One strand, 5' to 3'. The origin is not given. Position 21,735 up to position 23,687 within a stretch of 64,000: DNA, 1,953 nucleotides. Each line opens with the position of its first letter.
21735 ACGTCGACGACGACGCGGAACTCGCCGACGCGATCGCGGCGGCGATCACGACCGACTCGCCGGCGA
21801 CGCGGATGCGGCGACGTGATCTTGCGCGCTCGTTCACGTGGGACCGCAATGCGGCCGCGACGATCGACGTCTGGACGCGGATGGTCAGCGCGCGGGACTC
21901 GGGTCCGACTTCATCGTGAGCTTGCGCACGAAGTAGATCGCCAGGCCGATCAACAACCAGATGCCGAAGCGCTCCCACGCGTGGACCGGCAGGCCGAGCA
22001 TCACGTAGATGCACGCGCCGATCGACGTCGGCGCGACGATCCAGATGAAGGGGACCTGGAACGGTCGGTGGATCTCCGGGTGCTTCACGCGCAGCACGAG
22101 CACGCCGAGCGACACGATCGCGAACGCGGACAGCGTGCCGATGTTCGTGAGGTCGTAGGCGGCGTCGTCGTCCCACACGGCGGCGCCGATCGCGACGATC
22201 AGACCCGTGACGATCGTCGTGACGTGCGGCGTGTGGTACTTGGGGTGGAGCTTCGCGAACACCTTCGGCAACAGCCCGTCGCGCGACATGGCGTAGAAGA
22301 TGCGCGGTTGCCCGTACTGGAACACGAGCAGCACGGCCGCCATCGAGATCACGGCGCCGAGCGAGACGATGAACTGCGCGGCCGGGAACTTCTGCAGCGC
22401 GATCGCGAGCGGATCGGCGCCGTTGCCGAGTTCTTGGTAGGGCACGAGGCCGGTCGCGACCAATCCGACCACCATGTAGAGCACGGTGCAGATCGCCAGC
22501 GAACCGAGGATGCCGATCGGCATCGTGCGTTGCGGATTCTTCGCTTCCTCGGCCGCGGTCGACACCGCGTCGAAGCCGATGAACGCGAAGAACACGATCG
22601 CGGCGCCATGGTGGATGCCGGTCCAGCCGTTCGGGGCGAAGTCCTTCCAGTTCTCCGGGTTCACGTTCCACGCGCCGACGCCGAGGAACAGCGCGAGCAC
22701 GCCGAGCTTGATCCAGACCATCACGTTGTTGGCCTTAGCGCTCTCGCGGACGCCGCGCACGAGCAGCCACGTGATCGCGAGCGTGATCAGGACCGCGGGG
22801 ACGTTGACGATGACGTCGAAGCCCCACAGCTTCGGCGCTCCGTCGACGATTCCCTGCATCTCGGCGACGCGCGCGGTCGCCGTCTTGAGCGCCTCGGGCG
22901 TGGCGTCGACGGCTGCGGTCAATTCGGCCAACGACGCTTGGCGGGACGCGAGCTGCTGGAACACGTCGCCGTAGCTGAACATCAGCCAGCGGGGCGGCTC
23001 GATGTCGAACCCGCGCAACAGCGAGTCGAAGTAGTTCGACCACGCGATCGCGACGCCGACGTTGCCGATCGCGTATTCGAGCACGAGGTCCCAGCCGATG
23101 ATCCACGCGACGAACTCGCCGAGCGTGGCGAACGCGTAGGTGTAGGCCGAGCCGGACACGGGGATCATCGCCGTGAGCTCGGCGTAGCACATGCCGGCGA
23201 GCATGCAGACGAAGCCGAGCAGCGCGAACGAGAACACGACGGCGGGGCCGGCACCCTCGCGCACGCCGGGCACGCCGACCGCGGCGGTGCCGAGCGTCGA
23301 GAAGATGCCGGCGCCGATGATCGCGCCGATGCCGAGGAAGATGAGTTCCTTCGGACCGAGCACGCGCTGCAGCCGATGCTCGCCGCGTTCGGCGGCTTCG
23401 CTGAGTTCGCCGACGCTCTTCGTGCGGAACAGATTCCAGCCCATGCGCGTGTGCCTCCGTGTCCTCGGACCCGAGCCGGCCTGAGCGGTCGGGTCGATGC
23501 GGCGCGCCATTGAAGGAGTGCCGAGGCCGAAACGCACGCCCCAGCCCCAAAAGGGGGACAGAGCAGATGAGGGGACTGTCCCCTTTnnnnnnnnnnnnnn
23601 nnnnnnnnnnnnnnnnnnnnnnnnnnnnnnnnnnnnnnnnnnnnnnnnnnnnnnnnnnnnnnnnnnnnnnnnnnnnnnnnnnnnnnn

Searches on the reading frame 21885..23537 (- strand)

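Call 96: search_protein_families(library=pfam, proteins=[window:21885-23537:-], max_evalue=0.00001)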
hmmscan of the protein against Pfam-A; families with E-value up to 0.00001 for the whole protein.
window:21885-23537:- (550 aa): 3 families
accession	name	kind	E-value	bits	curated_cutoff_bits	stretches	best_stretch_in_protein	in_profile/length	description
PF13520.12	AA_permease_2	-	7.6e-61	206.7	27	1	60-513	1-401/427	Amino acid permease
PF00324.27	AA_permease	-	5e-33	114.9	24.6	1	65-477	2-376/470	Amino acid permease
PF13906.12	AA_permease_C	-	2.2e-07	31.3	27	1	493-537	1-45/51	C-terminus of AA_permease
